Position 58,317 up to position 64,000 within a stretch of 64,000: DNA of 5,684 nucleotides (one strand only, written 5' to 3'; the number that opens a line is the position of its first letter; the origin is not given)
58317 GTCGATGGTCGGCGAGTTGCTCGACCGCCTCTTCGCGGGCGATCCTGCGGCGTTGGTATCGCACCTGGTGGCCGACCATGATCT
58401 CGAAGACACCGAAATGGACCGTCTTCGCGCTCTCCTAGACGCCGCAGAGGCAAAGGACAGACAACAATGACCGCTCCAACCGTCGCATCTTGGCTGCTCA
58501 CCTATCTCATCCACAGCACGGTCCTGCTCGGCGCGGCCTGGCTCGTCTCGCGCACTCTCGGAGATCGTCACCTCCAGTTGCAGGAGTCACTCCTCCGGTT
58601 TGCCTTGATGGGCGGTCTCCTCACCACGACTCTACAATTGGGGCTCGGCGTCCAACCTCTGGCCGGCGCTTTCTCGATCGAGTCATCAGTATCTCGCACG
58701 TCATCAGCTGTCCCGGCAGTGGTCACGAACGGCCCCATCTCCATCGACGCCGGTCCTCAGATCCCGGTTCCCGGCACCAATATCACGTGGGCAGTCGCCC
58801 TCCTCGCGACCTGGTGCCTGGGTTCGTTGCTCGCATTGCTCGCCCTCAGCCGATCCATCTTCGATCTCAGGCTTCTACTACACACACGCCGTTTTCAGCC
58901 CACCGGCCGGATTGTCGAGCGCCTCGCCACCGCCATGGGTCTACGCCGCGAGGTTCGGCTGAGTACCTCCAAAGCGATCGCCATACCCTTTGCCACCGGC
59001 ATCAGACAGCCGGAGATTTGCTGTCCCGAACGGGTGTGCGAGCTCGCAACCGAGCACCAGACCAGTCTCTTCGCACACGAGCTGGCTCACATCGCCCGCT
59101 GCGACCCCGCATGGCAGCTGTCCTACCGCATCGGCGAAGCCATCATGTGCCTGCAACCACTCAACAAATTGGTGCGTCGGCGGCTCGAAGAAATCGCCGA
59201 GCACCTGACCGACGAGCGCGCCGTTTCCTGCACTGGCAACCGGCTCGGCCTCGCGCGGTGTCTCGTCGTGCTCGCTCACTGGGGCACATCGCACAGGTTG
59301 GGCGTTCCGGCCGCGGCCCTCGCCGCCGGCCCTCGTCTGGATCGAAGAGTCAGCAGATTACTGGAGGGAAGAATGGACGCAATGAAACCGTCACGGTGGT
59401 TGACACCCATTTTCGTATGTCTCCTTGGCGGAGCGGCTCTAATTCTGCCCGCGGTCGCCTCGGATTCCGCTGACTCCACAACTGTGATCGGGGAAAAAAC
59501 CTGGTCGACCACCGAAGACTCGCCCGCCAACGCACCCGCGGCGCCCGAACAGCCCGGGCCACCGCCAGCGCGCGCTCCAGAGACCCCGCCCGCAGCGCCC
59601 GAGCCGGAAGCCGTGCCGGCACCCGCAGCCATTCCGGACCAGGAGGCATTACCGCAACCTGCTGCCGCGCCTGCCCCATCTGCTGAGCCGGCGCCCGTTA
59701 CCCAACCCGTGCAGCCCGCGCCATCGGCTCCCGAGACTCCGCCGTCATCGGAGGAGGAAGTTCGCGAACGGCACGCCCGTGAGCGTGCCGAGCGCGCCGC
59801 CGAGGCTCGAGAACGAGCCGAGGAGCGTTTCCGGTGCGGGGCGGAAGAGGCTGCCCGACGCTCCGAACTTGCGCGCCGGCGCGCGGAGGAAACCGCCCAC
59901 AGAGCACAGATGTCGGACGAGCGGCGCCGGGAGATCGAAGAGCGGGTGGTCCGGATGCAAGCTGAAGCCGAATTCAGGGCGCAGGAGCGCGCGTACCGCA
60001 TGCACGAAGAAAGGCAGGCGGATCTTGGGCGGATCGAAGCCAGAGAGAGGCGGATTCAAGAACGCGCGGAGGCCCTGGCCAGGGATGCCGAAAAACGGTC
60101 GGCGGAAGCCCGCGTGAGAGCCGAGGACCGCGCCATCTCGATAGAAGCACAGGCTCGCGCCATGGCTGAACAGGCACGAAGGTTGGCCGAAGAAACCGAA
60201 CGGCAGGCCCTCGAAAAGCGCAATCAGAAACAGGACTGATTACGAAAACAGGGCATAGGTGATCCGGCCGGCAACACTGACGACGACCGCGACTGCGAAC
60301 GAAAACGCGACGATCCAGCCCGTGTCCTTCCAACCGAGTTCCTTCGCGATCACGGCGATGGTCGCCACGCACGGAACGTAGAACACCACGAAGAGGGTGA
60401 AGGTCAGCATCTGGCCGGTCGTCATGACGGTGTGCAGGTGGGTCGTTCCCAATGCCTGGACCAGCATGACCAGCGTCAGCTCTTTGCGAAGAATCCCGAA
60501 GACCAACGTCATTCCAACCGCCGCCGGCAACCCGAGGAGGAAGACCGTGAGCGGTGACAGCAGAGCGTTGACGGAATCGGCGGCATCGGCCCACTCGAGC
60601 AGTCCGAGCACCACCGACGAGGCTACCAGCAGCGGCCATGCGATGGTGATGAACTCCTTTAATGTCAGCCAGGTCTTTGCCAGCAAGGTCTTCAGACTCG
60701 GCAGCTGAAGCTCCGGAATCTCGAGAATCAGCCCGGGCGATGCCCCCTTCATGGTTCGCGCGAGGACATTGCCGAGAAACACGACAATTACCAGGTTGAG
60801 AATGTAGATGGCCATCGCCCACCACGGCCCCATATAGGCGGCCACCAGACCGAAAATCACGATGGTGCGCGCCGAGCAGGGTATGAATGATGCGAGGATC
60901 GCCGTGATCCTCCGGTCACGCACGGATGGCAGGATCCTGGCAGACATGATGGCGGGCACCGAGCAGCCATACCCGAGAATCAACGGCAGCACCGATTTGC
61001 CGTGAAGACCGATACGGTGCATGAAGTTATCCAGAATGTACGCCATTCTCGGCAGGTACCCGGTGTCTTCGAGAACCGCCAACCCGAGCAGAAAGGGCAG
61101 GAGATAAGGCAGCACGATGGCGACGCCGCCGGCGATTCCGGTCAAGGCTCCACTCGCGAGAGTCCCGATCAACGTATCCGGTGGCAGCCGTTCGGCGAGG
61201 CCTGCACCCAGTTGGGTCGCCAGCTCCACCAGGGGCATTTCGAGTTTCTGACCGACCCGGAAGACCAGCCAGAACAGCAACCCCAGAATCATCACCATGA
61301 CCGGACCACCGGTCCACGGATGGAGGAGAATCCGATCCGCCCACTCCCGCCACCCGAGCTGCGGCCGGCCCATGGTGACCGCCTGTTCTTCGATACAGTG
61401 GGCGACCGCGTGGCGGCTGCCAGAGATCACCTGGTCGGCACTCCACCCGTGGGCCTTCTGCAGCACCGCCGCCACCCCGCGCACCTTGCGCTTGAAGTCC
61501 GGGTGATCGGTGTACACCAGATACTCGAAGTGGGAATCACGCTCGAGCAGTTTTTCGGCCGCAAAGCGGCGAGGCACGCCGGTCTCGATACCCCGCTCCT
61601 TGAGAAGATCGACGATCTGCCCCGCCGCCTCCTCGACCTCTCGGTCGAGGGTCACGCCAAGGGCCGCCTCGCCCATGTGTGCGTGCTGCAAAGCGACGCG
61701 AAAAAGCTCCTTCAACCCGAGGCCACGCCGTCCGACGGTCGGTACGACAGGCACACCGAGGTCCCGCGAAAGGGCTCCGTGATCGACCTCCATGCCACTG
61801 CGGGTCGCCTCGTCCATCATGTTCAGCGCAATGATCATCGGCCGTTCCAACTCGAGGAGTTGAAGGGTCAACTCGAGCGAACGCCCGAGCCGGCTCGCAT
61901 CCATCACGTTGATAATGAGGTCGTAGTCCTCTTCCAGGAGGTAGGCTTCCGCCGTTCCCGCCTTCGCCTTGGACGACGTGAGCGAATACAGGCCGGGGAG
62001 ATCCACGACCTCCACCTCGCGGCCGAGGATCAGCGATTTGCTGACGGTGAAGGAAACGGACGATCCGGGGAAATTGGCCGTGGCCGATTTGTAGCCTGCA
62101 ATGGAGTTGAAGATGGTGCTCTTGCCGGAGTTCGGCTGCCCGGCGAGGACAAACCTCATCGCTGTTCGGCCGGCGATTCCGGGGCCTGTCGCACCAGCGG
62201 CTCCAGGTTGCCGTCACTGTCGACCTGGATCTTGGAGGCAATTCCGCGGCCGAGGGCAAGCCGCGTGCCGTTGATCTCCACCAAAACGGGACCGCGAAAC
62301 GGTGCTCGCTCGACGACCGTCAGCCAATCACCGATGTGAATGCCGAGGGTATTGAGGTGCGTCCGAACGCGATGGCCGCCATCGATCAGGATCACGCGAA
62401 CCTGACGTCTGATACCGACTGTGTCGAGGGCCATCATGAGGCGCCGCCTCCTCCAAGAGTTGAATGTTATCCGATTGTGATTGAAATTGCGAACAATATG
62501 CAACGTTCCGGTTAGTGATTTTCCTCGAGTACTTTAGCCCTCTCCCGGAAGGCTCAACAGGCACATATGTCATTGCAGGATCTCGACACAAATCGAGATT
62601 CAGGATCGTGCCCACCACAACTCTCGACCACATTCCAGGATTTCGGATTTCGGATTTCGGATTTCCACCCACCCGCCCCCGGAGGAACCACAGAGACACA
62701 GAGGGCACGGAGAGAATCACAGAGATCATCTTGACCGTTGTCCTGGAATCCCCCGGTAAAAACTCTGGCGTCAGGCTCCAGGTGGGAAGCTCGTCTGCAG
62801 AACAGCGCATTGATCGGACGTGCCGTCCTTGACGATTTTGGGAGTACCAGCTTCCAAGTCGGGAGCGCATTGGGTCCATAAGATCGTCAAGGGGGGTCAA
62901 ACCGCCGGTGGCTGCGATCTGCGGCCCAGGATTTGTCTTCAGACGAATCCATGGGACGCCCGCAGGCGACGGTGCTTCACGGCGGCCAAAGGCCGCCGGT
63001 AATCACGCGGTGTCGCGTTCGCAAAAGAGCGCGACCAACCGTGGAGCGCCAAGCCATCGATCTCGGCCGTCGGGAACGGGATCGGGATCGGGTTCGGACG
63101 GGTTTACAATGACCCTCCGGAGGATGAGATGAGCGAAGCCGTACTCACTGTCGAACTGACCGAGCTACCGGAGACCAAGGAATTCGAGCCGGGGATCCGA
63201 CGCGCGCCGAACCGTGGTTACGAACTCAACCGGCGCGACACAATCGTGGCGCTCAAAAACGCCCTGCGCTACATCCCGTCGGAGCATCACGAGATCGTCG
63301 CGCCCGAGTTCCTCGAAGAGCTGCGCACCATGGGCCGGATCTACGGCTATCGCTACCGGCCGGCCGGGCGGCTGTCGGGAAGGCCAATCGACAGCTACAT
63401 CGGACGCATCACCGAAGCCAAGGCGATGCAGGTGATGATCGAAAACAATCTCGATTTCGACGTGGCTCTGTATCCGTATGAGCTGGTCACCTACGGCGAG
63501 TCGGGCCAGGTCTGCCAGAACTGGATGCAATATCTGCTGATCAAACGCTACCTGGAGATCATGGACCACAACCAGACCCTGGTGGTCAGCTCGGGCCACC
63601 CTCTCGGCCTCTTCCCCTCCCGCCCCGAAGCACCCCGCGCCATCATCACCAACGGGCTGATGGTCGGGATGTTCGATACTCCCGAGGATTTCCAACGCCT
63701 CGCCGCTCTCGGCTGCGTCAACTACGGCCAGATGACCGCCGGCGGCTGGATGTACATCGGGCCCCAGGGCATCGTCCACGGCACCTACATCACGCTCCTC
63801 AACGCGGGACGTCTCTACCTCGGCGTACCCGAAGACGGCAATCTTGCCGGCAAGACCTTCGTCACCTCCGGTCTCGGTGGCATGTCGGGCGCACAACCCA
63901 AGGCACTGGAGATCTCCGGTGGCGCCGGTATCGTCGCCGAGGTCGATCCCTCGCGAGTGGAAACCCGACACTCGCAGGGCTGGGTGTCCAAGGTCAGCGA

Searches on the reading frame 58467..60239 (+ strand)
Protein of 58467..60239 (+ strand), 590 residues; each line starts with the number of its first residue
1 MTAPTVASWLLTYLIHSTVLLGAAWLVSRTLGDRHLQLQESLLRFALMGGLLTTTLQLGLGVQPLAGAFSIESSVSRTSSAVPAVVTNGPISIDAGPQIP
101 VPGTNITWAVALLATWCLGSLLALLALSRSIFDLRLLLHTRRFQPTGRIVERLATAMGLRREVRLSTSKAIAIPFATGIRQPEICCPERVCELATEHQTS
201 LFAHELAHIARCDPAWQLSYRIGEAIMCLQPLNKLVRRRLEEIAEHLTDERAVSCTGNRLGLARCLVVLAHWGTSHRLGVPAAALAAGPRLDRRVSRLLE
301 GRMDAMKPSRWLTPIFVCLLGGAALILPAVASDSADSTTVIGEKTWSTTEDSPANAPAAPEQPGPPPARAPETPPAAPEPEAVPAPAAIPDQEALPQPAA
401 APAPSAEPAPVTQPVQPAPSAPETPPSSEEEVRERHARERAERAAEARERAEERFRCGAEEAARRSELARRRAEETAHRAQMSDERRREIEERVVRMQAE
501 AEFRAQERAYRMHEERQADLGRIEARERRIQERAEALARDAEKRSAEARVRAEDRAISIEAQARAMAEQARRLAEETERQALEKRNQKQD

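Call 89: search_protein_families(library=pfam, proteins=[window:58467-60239:+], max_evalue=0.001)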
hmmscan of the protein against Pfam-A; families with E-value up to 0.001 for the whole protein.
window:58467-60239:+ (590 aa): 1 family
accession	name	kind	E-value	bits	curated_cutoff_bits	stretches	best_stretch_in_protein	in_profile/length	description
PF05569.17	Peptidase_M56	-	2.1e-15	57.1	31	1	74-259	67-256/296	BlaR1 peptidase M56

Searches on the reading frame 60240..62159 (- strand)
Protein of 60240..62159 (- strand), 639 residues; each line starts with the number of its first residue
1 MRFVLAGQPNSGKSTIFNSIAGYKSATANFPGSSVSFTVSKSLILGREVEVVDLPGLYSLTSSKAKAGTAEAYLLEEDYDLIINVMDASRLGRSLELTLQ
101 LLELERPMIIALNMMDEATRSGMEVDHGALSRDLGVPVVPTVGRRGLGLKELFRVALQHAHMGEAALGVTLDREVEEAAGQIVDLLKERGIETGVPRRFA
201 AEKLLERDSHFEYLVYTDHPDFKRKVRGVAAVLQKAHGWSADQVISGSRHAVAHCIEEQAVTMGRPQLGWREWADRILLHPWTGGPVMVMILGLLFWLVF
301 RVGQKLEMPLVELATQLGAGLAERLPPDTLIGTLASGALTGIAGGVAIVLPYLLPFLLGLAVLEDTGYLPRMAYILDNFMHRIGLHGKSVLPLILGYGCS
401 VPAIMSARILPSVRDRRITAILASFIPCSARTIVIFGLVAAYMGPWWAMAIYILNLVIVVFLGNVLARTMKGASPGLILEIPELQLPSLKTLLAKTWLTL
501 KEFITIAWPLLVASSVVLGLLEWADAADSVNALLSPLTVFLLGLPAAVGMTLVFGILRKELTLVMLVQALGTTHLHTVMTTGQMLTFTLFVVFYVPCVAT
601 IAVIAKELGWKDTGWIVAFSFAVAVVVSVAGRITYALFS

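Call 39: search_protein_families(library=pfam, proteins=[window:60240-62159:-], max_evalue=0.01)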
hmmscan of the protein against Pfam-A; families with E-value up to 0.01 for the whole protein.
window:60240-62159:- (639 aa): 7 families
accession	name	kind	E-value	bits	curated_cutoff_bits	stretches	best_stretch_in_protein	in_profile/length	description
PF02421.24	FeoB_N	-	1.5e-48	164.7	27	1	2-154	2-154/156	Ferrous iron transport protein B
PF07670.19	Gate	-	1.9e-29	102.6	29.6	2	348-441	3-103/104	Nucleoside recognition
PF01926.29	MMR_HSR1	-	2.9e-17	63.3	21.9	1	3-113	2-112/113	50S ribosome-binding GTPase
PF07664.17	FeoB_C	-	2.7e-10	40.3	26.6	1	449-497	2-52/54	Ferrous iron transport protein B C terminus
PF17910.6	FeoB_Cyto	-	3e-09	37.6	23.4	1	173-262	3-90/90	FeoB cytosolic helical domain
PF04548.22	AIG1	-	3.6e-06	26.9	27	1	2-100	2-105/212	AIG1 family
PF00350.29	Dynamin_N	-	0.0011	19.4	27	0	36-91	90-141/168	Dynamin family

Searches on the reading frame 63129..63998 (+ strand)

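Call 39: search_protein_families(library=pfam, proteins=[window:63129-63998:+], max_evalue=0.01)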
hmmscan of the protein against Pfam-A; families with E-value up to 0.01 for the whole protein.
window:63129-63998:+ (290 aa): 2 families
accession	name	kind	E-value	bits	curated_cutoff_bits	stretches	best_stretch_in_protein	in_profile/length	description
PF17391.7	Urocanase_N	-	7.2e-49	165.3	23.2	1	84-208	3-127/127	Urocanase N-terminal domain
PF01175.24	Urocanase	-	3.6e-29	102.4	23.2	1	211-289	1-75/209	Urocanase Rossmann-like domain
